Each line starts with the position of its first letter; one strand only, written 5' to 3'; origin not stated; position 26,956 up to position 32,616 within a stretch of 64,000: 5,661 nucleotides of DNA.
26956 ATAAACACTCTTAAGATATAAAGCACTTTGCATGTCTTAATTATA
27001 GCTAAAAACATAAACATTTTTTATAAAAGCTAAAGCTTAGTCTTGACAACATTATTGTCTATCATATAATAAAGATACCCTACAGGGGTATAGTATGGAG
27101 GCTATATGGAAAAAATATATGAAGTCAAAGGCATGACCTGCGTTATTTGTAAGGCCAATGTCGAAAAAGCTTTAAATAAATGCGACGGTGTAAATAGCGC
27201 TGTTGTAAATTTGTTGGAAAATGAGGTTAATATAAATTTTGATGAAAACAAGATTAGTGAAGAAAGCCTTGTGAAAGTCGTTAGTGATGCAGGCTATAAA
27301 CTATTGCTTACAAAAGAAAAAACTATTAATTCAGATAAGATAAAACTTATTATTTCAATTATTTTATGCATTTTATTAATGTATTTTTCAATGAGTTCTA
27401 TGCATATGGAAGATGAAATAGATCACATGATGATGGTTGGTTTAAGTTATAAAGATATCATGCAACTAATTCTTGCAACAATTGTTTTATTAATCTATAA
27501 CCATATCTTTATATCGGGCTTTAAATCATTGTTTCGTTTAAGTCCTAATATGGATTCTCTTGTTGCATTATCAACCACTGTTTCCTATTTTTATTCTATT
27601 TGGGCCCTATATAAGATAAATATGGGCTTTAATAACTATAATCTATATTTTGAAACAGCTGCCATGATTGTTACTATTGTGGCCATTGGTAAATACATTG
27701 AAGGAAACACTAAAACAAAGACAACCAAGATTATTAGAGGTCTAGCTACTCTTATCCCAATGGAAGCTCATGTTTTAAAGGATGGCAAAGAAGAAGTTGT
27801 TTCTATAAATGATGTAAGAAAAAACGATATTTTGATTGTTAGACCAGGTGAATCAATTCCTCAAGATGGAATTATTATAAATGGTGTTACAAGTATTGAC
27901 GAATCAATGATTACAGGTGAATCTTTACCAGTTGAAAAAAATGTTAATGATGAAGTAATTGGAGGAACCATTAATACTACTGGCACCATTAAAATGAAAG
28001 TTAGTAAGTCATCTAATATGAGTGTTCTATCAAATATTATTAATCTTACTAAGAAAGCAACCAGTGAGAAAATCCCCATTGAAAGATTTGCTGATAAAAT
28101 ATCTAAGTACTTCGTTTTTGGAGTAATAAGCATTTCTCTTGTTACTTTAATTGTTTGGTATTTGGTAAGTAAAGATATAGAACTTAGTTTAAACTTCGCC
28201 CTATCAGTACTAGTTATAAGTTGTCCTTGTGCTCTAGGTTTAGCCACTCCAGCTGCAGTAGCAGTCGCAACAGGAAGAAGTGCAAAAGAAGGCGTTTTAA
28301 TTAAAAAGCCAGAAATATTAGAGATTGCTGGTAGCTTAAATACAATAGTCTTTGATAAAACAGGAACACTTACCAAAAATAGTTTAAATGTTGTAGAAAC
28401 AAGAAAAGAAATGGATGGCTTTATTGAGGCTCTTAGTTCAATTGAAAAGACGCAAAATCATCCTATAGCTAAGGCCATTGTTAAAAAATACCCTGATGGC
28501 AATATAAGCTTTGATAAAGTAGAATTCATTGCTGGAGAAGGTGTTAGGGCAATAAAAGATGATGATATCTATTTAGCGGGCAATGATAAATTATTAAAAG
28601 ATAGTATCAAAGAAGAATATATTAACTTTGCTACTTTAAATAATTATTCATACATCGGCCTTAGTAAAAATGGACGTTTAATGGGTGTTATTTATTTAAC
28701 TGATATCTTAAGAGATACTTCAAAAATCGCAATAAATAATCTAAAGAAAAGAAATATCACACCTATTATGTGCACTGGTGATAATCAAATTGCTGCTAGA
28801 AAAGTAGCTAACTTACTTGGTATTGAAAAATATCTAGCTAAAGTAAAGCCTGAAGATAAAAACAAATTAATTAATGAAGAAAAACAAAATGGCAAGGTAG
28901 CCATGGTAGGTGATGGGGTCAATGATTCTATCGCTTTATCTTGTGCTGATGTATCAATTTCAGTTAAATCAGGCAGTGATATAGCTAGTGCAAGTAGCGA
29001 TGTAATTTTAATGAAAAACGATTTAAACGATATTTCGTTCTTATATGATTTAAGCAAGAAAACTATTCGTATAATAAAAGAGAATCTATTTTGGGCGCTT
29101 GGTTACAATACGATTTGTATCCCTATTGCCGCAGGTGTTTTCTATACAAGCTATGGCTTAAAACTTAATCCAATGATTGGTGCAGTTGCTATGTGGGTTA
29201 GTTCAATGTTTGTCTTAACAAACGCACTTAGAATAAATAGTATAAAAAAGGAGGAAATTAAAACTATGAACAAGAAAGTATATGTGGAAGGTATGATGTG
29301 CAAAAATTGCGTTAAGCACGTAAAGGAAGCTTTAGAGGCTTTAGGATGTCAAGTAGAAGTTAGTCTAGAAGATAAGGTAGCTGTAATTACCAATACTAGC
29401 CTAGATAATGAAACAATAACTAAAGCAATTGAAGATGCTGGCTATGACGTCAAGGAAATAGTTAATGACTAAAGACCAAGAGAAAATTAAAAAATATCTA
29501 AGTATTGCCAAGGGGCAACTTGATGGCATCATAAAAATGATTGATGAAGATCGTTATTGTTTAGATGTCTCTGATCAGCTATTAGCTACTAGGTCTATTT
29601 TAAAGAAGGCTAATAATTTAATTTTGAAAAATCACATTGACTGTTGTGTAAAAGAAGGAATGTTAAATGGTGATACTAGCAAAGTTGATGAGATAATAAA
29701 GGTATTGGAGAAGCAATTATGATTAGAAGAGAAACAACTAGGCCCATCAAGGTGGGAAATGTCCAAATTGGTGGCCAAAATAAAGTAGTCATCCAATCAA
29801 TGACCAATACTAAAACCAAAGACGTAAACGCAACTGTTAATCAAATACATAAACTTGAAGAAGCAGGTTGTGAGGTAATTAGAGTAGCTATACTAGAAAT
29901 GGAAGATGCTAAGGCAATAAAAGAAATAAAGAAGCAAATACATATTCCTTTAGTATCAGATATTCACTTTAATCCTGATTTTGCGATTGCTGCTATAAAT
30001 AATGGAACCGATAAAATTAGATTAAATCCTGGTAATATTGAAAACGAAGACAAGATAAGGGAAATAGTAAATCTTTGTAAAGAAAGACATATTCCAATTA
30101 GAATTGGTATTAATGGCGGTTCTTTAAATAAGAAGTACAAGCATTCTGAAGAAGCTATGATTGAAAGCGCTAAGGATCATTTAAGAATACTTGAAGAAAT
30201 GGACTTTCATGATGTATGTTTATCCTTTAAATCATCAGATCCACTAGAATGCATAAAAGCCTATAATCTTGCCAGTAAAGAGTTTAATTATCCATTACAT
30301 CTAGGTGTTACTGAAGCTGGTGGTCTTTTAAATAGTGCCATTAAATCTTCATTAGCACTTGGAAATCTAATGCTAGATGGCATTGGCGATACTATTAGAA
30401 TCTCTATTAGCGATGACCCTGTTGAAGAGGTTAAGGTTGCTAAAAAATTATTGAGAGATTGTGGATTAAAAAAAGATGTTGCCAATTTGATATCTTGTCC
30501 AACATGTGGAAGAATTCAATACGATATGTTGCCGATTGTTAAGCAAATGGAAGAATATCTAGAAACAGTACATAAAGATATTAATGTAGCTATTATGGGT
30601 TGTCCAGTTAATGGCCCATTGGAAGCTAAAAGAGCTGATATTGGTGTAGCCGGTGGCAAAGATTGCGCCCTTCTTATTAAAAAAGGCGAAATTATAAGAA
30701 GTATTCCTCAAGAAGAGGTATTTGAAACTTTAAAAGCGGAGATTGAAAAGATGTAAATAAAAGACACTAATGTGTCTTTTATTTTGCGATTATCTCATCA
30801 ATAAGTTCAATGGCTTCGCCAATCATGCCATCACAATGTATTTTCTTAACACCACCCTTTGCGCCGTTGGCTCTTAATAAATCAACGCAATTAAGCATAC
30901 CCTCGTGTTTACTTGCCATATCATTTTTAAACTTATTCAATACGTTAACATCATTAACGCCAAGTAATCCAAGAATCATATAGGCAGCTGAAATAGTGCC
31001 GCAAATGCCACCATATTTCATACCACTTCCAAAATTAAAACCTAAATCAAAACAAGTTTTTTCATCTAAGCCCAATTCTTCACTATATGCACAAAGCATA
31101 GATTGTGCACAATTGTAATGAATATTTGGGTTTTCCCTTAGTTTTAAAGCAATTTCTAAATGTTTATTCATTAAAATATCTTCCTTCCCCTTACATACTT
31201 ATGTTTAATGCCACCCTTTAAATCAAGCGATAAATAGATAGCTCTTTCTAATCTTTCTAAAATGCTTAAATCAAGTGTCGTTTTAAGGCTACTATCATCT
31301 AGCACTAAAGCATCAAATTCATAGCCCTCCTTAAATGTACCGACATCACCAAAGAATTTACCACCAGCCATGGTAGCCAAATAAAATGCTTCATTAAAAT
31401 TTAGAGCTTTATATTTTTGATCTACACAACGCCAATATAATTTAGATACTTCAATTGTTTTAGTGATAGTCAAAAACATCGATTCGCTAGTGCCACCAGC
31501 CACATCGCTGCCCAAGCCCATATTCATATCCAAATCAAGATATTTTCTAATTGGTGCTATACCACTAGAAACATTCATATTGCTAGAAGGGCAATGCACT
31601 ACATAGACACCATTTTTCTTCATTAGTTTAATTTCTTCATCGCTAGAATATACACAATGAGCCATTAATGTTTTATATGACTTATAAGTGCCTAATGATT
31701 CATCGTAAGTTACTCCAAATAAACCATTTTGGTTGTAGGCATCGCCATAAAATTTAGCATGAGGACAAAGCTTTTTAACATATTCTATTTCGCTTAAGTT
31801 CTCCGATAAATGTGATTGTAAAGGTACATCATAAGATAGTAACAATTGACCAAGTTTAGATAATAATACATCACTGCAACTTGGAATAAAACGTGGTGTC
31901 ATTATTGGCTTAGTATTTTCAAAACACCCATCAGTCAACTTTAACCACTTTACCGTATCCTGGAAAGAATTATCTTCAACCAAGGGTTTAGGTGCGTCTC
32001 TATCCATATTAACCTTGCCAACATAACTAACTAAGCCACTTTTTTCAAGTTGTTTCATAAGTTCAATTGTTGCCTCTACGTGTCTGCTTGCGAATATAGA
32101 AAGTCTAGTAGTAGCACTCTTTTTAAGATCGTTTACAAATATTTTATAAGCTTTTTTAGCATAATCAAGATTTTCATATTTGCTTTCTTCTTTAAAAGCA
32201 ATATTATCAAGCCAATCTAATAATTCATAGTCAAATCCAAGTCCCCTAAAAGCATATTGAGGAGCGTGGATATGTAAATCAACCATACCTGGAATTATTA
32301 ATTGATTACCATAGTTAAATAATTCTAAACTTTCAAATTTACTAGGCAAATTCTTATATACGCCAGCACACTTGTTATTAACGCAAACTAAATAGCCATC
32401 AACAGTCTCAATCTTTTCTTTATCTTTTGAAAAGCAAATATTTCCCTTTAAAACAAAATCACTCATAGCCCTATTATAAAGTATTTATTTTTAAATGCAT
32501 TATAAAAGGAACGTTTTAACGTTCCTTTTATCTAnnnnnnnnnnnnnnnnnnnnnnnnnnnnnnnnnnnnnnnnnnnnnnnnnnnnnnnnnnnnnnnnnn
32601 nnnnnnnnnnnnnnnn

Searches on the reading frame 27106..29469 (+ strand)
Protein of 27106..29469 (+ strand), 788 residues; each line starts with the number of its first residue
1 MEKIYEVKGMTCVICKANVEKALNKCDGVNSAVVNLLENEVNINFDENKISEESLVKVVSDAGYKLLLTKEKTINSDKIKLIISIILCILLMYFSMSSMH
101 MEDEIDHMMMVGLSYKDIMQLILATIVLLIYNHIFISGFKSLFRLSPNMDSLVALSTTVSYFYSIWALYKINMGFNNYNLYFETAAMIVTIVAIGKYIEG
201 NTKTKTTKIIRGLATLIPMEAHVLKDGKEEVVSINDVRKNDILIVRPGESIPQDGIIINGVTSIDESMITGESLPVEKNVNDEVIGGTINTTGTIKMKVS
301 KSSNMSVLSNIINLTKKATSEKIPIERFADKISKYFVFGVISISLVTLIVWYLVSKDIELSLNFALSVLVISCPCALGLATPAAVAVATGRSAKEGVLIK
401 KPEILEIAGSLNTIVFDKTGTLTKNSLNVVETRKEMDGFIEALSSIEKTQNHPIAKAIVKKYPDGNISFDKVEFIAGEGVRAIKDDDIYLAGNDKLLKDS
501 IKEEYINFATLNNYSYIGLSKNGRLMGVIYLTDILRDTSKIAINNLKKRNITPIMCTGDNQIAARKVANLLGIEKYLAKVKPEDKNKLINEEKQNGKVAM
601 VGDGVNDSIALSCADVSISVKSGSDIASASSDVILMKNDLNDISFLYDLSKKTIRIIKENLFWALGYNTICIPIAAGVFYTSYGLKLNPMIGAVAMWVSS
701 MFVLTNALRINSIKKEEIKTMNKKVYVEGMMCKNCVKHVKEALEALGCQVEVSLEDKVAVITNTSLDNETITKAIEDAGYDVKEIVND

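Call 67: search_protein_families(library=pfam, proteins=[window:27106-29469:+])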
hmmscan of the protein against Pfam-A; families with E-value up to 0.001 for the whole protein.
window:27106-29469:+ (788 aa): 3 families
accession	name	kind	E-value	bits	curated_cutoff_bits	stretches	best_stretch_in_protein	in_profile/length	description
PF00122.25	E1-E2_ATPase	-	5.3e-56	189.5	28.1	1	216-394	2-180/181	E1-E2 ATPase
PF00702.32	Hydrolase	-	2.6e-28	100.1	26.4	1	412-615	2-191/191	haloacid dehalogenase-like hydrolase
PF00403.32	HMA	-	4.4e-23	81.9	24.8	2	5-65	2-62/62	Heavy-metal-associated domain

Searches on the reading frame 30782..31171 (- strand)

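Call 67: search_protein_families(library=pfam, proteins=[window:30782-31171:-])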
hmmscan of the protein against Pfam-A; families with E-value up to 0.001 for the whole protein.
window:30782-31171:- (130 aa): 1 family
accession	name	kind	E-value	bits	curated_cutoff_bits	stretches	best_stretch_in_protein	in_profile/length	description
PF09719.15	C_GCAxxG_C_C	-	1.4e-20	73.9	27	1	19-127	1-118/118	Putative redox-active protein (C_GCAxxG_C_C)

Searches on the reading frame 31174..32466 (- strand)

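Call 67: search_protein_families(library=pfam, proteins=[window:31174-32466:-])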
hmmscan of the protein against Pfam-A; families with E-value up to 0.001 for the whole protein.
window:31174-32466:- (431 aa): 1 family
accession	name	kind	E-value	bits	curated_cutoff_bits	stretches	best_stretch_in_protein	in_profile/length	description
PF01979.26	Amidohydro_1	-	2.6e-40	139.2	25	1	57-395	2-321/345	Amidohydrolase family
